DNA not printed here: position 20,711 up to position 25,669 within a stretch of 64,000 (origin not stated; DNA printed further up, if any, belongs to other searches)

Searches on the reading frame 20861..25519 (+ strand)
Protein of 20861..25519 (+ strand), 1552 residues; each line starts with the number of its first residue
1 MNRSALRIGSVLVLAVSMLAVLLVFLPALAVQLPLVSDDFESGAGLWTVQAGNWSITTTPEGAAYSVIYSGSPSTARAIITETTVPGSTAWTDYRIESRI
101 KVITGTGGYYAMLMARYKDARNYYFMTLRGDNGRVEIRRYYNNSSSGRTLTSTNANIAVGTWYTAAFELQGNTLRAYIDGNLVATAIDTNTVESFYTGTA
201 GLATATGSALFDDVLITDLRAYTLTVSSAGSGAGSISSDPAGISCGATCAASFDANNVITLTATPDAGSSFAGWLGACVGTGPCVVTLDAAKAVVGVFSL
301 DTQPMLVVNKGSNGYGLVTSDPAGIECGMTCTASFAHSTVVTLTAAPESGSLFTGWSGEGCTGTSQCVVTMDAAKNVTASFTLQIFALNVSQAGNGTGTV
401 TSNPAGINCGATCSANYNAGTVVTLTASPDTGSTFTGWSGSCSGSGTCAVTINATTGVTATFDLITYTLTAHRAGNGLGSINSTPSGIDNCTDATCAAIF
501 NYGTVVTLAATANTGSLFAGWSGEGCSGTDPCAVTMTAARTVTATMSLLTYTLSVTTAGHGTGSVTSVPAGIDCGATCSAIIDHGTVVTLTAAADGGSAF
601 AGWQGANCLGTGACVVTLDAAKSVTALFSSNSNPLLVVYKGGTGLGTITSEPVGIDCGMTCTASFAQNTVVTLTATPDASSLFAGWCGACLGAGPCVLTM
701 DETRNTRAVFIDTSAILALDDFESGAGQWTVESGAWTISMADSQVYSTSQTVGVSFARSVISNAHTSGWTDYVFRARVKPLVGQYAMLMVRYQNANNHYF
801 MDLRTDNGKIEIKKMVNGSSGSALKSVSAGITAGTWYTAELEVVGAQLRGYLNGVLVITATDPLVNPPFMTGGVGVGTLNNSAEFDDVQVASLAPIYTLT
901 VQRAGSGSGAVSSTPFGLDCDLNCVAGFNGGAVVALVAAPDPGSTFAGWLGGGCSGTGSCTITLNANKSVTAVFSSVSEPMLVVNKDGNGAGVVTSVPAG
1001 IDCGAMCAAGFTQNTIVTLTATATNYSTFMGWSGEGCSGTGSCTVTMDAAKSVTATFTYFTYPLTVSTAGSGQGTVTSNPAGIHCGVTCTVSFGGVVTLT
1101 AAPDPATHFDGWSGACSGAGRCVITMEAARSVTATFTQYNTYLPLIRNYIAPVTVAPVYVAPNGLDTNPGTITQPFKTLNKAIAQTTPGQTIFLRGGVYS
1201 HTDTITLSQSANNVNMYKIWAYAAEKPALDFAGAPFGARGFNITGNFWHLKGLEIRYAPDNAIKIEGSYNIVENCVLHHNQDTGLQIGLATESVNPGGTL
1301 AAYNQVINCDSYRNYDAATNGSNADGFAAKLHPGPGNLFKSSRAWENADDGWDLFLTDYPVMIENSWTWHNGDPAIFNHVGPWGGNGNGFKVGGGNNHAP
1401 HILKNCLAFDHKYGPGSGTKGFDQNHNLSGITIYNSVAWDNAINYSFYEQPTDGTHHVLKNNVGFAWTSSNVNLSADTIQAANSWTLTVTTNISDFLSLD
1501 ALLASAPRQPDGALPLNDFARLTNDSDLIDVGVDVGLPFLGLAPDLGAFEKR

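Call 8: search_protein_families(library=pfam, proteins=[window:20861-25519:+], max_evalue=0.001)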
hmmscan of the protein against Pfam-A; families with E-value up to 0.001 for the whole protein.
window:20861-25519:+ (1552 aa): 7 families
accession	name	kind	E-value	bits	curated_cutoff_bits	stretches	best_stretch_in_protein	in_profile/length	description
PF18998.6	Flg_new_2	-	2.9e-65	216.6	23.6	9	405-464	7-71/73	Divergent InlB B-repeat domain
PF22842.2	Pel9A-like_beta_helix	-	1.1e-14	54.7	25.2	1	1302-1463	174-356/370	Pel9A-like, right handed beta helix region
PF06439.18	3keto-disac_hyd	-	8.5e-14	52.5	26.8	2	768-890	50-186/187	3-keto-disaccharide hydrolase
PF13385.13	Laminin_G_3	-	2.5e-11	44.4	27.6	1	110-225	34-144/151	Concanavalin A-like lectin/glucanases superfamily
PF21708.4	Glyco_hydro_59_C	-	5.3e-10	40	27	1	822-891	106-173/175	Galactocerebrosidase, C-terminal lectin domain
PF07602.17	DUF1565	-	0.00011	22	20.3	1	1163-1202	2-41/257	Protein of unknown function (DUF1565)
PF02210.31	Laminin_G_2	-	0.00033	21.6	22.9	0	121-192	16-85/126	Laminin G domain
